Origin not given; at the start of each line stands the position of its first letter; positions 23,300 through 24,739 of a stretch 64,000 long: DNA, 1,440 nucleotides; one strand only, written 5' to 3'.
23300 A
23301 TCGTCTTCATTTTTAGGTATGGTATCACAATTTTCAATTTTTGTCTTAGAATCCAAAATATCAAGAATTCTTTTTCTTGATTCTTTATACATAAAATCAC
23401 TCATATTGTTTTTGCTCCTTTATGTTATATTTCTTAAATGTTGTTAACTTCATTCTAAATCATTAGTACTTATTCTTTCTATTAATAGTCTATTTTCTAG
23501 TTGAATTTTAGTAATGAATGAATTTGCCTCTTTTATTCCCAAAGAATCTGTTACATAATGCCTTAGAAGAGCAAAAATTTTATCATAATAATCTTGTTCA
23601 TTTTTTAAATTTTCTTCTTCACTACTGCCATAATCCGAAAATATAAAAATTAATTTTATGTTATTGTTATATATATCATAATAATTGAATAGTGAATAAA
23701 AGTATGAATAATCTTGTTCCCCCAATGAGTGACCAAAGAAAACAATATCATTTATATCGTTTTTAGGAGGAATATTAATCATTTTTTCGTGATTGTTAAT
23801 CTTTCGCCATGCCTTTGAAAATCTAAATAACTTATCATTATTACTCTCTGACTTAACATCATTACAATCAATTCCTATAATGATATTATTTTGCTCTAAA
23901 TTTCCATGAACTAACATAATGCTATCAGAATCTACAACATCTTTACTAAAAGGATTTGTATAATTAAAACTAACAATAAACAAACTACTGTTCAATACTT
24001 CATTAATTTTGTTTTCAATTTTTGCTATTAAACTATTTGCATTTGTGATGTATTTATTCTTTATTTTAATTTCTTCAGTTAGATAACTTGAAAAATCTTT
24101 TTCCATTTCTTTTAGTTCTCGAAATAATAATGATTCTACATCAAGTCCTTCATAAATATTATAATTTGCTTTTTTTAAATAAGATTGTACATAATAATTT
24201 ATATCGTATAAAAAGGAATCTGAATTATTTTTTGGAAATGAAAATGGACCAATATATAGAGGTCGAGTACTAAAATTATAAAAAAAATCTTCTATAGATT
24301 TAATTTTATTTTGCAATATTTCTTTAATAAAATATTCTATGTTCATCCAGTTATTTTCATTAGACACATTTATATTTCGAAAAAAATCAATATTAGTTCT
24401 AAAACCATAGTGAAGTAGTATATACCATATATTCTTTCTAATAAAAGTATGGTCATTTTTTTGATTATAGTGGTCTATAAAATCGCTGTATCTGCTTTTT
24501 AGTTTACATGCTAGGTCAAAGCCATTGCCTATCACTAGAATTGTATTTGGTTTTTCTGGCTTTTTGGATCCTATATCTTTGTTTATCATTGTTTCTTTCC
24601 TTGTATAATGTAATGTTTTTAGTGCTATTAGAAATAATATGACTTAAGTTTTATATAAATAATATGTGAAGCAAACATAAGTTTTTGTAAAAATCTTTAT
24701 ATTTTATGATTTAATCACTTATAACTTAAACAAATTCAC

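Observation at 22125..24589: AbiH-like gene packed into one transcription unit with a Pycsar-type cyclase and TM effector (possible three-gene defence module)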

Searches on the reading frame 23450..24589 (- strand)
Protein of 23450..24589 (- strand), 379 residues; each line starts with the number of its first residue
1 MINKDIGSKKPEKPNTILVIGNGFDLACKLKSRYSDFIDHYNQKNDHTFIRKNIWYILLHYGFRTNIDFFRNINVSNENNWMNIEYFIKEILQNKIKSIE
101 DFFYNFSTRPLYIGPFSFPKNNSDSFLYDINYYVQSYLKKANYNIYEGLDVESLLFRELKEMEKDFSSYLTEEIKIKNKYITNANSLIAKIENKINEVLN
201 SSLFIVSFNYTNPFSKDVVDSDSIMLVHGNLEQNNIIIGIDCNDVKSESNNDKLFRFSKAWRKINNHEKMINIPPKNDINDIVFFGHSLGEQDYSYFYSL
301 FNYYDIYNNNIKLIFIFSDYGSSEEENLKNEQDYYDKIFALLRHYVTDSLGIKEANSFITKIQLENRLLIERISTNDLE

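Call 3: search_protein_families(library=pfam, proteins=[window:23450-24589:-], max_evalue=0.1)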
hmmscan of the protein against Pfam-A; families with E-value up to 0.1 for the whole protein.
window:23450-24589:- (379 aa): 2 families
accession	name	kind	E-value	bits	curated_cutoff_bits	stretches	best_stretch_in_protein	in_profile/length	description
PF14253.11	AbiH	-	5.7e-25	89.3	30.9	1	17-306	1-251/260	Bacteriophage abortive infection AbiH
PF06098.16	Radial_spoke_3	-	0.064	13.1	26.4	0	133-197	156-221/229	Radial spoke protein 3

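Call 4: search_protein_families(library=padloc, proteins=[window:23450-24589:-], max_evalue=0.1)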
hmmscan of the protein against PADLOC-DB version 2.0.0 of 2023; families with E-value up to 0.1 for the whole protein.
window:23450-24589:- (379 aa): 1 family
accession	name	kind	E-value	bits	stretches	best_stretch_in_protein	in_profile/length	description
PDLC02345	AbiH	-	9.3e-09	33.2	2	17-245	3-213/343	AbiH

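Call 15: find_homologous_proteins(query=window:23450-24589:-, max_evalue=0.001)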
Query window:23450-24589:- (379 aa): 328 proteins with E <= 0.001 among 4864 candidates; the best 120 are listed.
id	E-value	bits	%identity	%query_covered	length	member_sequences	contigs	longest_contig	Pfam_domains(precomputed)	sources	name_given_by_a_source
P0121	1.6e-244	829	100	100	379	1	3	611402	PF14253.12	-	-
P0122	4.2e-85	304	45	96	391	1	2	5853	PF14253.12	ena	-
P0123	2.9e-66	243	42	94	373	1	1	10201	PF14253.12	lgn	-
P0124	3.3e-57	213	38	95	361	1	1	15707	PF14253.12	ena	-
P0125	1.0e-54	205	39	94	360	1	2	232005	PF14253.12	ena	-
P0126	3.7e-53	199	38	93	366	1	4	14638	PF14253.12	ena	-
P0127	1.2e-52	198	35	94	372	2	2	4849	PF14253.12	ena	-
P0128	2.5e-52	197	39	93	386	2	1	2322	PF14253.12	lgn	-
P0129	3.9e-50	189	35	94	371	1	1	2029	PF14253.12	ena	-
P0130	1.7e-49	187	37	95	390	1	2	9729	PF14253.12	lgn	-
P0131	2.6e-49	187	37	94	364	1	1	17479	PF14253.12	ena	-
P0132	8.1e-49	185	37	94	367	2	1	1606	PF14253.12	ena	-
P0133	2.2e-47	180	35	96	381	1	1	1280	PF14253.12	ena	-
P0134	4.5e-47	179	36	94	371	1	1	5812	PF14253.12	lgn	-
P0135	8.2e-47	179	36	94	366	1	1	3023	PF14253.12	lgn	-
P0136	1.1e-46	178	37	84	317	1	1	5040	PF14253.12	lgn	-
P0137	9.0e-46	175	34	95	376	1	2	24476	PF14253.12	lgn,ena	-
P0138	1.1e-45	175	36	95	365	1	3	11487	PF14253.12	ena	-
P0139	3.2e-45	173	35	91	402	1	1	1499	PF14253.12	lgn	-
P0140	3.9e-45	173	36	94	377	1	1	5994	PF14253.12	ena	-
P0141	8.6e-45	172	37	87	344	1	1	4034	PF14253.12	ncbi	-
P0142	1.5e-44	171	35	94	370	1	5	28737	PF14253.12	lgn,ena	-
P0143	2.3e-43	167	33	94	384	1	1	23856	PF14253.12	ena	-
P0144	3.9e-43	166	36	94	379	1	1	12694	PF14253.12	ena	-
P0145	7.0e-43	166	34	95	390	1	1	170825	PF14253.12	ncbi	-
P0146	1.4e-40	158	34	85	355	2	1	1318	PF14253.12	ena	-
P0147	3.5e-40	157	34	94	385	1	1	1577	PF14253.12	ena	-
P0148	3.7e-40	157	32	95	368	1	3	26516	PF14253.12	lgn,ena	-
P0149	8.1e-39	152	31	96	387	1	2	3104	PF14253.12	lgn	-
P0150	8.8e-38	149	33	94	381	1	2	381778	PF14253.12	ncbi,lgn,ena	-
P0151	7.5e-37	146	30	96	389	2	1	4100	PF14253.12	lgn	-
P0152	7.7e-35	139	32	95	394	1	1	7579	PF14253.12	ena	-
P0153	8.9e-35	139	35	96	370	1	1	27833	PF14253.12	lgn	-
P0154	1.7e-34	138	32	95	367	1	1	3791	PF14253.12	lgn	-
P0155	1.6e-33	135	31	88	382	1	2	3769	PF14253.12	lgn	-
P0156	2.7e-33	134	28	99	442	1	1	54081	PF14253.12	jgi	jgi:hypothetical protein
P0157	4.8e-33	133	30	95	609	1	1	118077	PF14253.12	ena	-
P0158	1.7e-32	131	32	89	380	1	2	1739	PF14253.12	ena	-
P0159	3.2e-32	131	32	96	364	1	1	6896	PF14253.12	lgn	-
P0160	4.4e-32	130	37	58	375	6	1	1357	PF14253.12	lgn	-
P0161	5.6e-32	130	33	93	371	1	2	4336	PF14253.12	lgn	-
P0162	2.2e-31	128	32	86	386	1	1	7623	PF14253.12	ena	-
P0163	2.4e-31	128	32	97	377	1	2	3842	PF14253.12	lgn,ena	-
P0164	6.0e-31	126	30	95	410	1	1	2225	PF14253.12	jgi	jgi:hypothetical protein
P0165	8.7e-31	126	33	83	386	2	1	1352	PF14253.12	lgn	-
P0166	4.2e-30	124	28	95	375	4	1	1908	PF14253.12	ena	-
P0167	9.3e-30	122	31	93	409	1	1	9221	PF14253.12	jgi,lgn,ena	-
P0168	2.1e-29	121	31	93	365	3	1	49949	PF14253.12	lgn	-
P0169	5.4e-29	120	29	95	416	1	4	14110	PF14253.12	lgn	-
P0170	1.6e-28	118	31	96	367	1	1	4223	PF14253.12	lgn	-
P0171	3.3e-28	117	30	95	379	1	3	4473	PF14253.12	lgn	-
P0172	6.0e-28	116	29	94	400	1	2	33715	PF14253.12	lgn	-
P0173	9.5e-27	112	28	97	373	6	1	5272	PF14253.12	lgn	-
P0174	4.8e-26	110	32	55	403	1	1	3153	PF14253.12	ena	-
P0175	1.1e-25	109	29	95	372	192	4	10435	PF14253.12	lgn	-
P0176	1.1e-25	109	28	97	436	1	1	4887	PF14253.12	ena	-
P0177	1.6e-25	109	30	94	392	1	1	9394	PF14253.12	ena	-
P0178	1.9e-25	108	31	95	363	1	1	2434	PF14253.12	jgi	-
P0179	2.2e-25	108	28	98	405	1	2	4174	PF14253.12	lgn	-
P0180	2.3e-25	108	35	58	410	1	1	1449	PF14253.12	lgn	-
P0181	4.1e-25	107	29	96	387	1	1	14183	PF14253.12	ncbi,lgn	-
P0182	6.9e-25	106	29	96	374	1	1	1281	PF14253.12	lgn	-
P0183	7.7e-25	106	31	96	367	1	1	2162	PF14253.12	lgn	-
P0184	8.6e-25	106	26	98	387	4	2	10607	PF14253.12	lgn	-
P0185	1.1e-24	106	31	94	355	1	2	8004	PF14253.12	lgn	-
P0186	1.1e-24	106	33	94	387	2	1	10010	PF14253.12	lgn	-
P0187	1.2e-24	106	33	94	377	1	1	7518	PF14253.12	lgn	-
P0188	2.0e-24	105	31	93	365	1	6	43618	PF14253.12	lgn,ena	-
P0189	2.4e-24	105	28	94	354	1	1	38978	PF14253.12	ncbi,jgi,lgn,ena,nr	ncbi:MAG: bacteriophage abortive infection AbiH family protein [Defluviitaleaceae bacterium]|nr:bact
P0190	3.1e-24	104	29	94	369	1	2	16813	PF14253.12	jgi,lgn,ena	-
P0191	3.6e-24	104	28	95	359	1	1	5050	PF14253.12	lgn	-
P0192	5.1e-24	104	29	94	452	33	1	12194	PF14253.12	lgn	-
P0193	6.2e-24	103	37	59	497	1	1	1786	PF14253.12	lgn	-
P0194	6.5e-24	103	31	94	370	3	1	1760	PF14253.12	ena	-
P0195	9.0e-24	103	30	94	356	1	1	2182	PF14253.12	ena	-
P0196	1.1e-23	102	29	94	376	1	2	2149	PF14253.12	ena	-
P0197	1.3e-23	102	29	94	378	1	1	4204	PF14253.12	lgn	-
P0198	2.2e-23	101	29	94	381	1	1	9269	PF14253.12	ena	-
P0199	6.5e-23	100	28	94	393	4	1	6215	PF14253.12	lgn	-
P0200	6.5e-23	100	29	87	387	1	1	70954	PF14253.12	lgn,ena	-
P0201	8.7e-23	99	28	96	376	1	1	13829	PF14253.12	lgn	-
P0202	1.5e-22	99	28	96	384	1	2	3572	PF14253.12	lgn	-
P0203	1.6e-22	99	30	95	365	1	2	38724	PF14253.12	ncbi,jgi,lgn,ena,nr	ncbi:MAG: bacteriophage abortive infection AbiH family protein [Oscillospiraceae bacterium]|nr:bacte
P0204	1.6e-22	99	29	93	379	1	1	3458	PF14253.12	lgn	-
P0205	1.6e-22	99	30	95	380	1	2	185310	PF14253.12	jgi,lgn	jgi:hypothetical protein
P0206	2.1e-22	98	30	94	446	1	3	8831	PF14253.12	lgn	-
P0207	2.1e-22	98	68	7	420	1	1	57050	PF14253.12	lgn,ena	-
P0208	5.0e-22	97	32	94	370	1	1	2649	PF14253.12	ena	-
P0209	5.2e-22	97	27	94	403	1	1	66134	PF14253.12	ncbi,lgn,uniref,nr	ncbi:hypothetical protein HCJ46_16480 [Listeria booriae]|uniref:AbiH family protein n=1 Tax=Listeria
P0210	5.6e-22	97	28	94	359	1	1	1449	PF14253.12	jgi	-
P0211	6.1e-22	97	30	94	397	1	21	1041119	PF14253.12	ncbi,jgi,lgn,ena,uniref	ncbi:MAG: AbiH family protein [Leuconostoc gelidum]|jgi:hypothetical protein|uniref:AbiH family prot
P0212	6.4e-22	97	32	94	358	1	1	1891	PF14253.12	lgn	-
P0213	9.6e-22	96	29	95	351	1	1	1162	PF14253.12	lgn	-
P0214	9.9e-22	96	28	95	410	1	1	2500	PF14253.12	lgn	-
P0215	1.4e-21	96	30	94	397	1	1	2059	PF14253.12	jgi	-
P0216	2.3e-21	95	28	95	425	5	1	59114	PF14253.12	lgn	-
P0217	2.9e-21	94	24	95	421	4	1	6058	PF14253.12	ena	-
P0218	3.5e-21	94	27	93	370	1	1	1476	PF14253.12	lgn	-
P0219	3.8e-21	94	28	96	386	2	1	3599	PF14253.12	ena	-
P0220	4.0e-21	94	31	94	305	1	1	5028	PF14253.12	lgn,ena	-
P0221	4.0e-21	94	30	94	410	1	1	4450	PF14253.12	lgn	-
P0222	4.5e-21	94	28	94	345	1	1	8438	PF14253.12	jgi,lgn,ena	-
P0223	5.7e-21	93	28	95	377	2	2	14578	PF14253.12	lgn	-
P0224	5.7e-21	93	28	89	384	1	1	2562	PF14253.12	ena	-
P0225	2.0e-20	92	30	94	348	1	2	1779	PF14253.12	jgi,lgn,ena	-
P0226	2.1e-20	92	27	98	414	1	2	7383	PF14253.12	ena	-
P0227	3.9e-20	91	27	87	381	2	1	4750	PF14253.12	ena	-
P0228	4.2e-20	91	26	96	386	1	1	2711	PF14253.12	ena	-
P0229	6.5e-20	90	26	98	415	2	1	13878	PF14253.12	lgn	-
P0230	9.5e-20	89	31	95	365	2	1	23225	PF14253.12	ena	-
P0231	1.7e-19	89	30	95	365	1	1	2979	PF14253.12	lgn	-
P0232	3.7e-19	88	27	87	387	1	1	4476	PF14253.12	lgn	-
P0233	3.7e-19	88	27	98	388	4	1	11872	PF14253.12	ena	-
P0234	3.8e-19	87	28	96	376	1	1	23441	PF14253.12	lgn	-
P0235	5.2e-19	87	31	94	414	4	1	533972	PF14253.12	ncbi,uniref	ncbi:AbiH family protein [Vagococcus fluvialis]|uniref:AbiH family protein n=1 Tax=Vagococcus fluvia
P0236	5.2e-19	87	27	95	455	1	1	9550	PF14253.12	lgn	-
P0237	5.7e-19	87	27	95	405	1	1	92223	PF14253.12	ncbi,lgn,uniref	ncbi:AbiH family protein [Bifidobacterium psychraerophilum]|uniref:AbiH family protein n=1 Tax=Bifid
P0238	5.9e-19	87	30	80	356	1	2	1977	PF14253.12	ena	-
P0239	7.5e-19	87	28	81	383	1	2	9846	PF14253.12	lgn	-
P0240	9.1e-19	86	32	57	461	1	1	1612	PF14253.12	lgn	-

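Call 16: find_encoding_contigs(protein=P0122, flank=5000, max_places=4)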
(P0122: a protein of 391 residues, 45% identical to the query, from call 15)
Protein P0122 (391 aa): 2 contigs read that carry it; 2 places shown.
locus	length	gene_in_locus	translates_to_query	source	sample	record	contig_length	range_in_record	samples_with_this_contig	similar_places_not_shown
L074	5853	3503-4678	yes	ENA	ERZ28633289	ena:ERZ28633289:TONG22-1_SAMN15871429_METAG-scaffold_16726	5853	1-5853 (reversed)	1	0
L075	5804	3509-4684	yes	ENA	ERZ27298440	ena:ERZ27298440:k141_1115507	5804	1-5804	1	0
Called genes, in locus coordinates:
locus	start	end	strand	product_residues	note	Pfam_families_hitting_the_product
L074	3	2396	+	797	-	?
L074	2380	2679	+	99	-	-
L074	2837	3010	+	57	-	-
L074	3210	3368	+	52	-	PF02350:Epimerase_2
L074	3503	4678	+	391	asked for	PF14253:AbiH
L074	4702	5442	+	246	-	-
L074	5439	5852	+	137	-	PF18967:PycTM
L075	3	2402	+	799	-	?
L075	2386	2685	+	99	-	-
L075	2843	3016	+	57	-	-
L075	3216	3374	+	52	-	PF02350:Epimerase_2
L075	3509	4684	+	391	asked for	PF14253:AbiH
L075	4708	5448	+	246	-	-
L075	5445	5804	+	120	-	?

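Call 17: find_encoding_contigs(protein=P0123, flank=5000, max_places=4)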
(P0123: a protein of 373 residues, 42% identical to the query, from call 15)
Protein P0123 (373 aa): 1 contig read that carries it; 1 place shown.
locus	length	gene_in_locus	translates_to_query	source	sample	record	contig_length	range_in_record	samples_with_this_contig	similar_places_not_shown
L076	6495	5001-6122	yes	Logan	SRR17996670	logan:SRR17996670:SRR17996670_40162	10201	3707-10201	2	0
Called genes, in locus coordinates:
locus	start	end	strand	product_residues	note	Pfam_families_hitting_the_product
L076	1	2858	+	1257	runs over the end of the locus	-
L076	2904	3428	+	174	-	-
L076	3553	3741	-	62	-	-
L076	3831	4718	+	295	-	PF06414:Zeta_toxin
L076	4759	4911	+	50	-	-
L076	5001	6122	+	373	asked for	PF14253:AbiH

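Call 18: find_encoding_contigs(protein=P0124, flank=5000, max_places=4)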
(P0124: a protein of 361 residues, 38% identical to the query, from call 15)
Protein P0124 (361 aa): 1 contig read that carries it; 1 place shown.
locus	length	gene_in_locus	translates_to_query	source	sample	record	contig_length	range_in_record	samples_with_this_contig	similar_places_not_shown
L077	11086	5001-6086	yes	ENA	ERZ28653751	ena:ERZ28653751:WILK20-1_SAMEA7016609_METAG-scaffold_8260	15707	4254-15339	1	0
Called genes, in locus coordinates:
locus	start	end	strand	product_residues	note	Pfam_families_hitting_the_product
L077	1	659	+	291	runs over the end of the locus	-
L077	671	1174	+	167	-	PF03167:UDG (weak)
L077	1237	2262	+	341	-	PF01073:3Beta_HSD, PF01370:Epimerase, PF02719:Polysacc_synt_2, PF04321:RmlD_sub_bind, PF07993:NAD_binding_4, PF13460:NAD_binding_10 (faint), PF16363:GDP_Man_Dehyd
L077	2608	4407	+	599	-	PF02463:SMC_N (faint), PF13175:AAA_15 (faint), PF00005:ABC_tran (weak), PF13401:AAA_22 (faint), PF13304:AAA_21 (weak), PF14491:DUF4435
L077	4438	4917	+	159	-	-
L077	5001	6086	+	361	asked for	PF14253:AbiH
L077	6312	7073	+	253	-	PF20217:DUF6577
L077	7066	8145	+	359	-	PF08843:AbiEii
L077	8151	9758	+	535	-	PF01443:Viral_helicase1 (weak), PF09848:SLFN-g3_helicase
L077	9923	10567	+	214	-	-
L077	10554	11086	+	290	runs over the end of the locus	PF08843:AbiEii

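Call 21: find_related_loci(query=A2, collection=metagenome_contigs, flank=4000)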
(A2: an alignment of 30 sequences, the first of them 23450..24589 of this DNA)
Query A2 (379 aa) in metagenome_contigs; peptide patterns used: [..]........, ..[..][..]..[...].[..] (x = any residue, [..] = any of these).
241 stretches matched a pattern; 13 encode a relative of the query (tblastn E <= 1e-3); 13 distinct loci.
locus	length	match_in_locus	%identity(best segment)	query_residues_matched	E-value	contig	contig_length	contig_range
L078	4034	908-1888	37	21-346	7e-50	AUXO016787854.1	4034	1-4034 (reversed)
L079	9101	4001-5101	33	17-373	7e-48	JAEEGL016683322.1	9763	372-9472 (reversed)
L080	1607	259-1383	33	16-373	4e-47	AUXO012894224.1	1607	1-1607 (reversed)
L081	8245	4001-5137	28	17-373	2e-32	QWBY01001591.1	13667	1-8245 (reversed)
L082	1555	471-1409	30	17-319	1e-26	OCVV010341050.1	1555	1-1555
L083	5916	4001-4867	32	15-318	1e-18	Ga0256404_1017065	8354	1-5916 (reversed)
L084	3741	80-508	34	205-345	3e-17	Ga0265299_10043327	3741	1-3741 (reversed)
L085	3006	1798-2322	32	202-373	1e-15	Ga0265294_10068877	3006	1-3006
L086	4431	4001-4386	52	202-334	7e-14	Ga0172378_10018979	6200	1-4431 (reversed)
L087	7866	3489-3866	33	179-301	2e-9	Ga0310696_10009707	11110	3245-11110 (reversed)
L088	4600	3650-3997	31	183-302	7e-9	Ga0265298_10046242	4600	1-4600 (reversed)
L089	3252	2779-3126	29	183-302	1e-8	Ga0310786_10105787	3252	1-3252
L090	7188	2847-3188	31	205-318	2e-6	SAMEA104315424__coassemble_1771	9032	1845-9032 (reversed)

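Call 24: find_encoding_contigs(protein=P0121, flank=3000, max_places=4)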
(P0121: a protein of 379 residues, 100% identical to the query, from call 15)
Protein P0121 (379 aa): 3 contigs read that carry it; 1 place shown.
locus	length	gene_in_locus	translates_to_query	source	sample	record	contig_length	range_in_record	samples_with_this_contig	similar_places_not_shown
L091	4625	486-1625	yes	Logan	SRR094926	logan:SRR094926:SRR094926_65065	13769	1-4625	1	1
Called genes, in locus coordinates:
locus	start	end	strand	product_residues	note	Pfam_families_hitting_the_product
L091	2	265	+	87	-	?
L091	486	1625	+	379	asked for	PF14253:AbiH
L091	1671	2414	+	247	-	-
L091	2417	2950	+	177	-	PF18967:PycTM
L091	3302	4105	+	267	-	-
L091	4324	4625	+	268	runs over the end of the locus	PF01370:Epimerase, PF07993:NAD_binding_4 (faint)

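Call 28: find_encoding_contigs(protein=P0125, flank=4000, max_places=3)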
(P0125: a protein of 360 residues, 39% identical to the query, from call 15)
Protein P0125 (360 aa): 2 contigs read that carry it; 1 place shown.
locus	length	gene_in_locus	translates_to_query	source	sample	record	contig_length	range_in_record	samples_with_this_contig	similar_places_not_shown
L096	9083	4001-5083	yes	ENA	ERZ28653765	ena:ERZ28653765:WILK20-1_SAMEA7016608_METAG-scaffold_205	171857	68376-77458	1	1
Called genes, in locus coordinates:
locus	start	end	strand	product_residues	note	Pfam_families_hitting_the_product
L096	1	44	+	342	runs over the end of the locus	PF01073:3Beta_HSD, PF01370:Epimerase, PF02719:Polysacc_synt_2, PF04321:RmlD_sub_bind, PF07993:NAD_binding_4, PF16363:GDP_Man_Dehyd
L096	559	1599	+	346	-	PF28093:STM3845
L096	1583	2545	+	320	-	PF00078:RVT_1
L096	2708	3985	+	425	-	PF02661:Fic (weak)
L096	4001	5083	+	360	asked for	PF14253:AbiH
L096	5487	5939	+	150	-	-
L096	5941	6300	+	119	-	-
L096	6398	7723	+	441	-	PF01210:NAD_Gly3P_dh_N (weak), PF03721:UDPG_MGDP_dh_N, PF00984:UDPG_MGDP_dh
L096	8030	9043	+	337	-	PF13416:SBP_bac_8, PF13343:SBP_bac_6, PF13531:SBP_bac_11 (weak)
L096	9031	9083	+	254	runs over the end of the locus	PF00005:ABC_tran, PF13304:AAA_21 (faint)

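Call 29: find_encoding_contigs(protein=P0126, flank=4000, max_places=3)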
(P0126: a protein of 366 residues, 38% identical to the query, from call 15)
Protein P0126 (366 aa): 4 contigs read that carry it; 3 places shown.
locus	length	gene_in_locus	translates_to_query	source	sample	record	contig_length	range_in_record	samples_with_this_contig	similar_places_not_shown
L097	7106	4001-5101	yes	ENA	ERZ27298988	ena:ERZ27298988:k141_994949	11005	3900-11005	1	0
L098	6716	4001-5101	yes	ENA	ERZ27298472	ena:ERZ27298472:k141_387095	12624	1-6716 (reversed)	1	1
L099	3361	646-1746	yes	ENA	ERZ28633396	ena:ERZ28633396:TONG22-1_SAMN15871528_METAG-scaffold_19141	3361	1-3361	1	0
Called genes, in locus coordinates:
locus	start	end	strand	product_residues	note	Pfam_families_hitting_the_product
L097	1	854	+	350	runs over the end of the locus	PF13439:Glyco_transf_4, PF00534:Glycos_transf_1, PF13692:Glyco_trans_1_4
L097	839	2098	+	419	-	-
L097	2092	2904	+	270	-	PF00535:Glycos_transf_2 (weak)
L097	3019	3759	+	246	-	PF00535:Glycos_transf_2, PF10111:Glyco_tranf_2_2, PF13641:Glyco_tranf_2_3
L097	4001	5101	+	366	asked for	PF14253:AbiH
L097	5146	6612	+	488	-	PF03721:UDPG_MGDP_dh_N, PF00984:UDPG_MGDP_dh, PF03720:UDPG_MGDP_dh_C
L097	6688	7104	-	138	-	?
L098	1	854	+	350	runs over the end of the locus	PF13439:Glyco_transf_4, PF00534:Glycos_transf_1, PF13692:Glyco_trans_1_4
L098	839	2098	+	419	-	-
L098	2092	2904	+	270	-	PF00535:Glycos_transf_2 (weak)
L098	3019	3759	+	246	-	PF00535:Glycos_transf_2, PF10111:Glyco_tranf_2_2, PF13641:Glyco_tranf_2_3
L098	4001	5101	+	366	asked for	PF14253:AbiH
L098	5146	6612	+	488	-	PF03721:UDPG_MGDP_dh_N, PF00984:UDPG_MGDP_dh, PF03720:UDPG_MGDP_dh_C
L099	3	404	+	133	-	?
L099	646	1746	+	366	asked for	PF14253:AbiH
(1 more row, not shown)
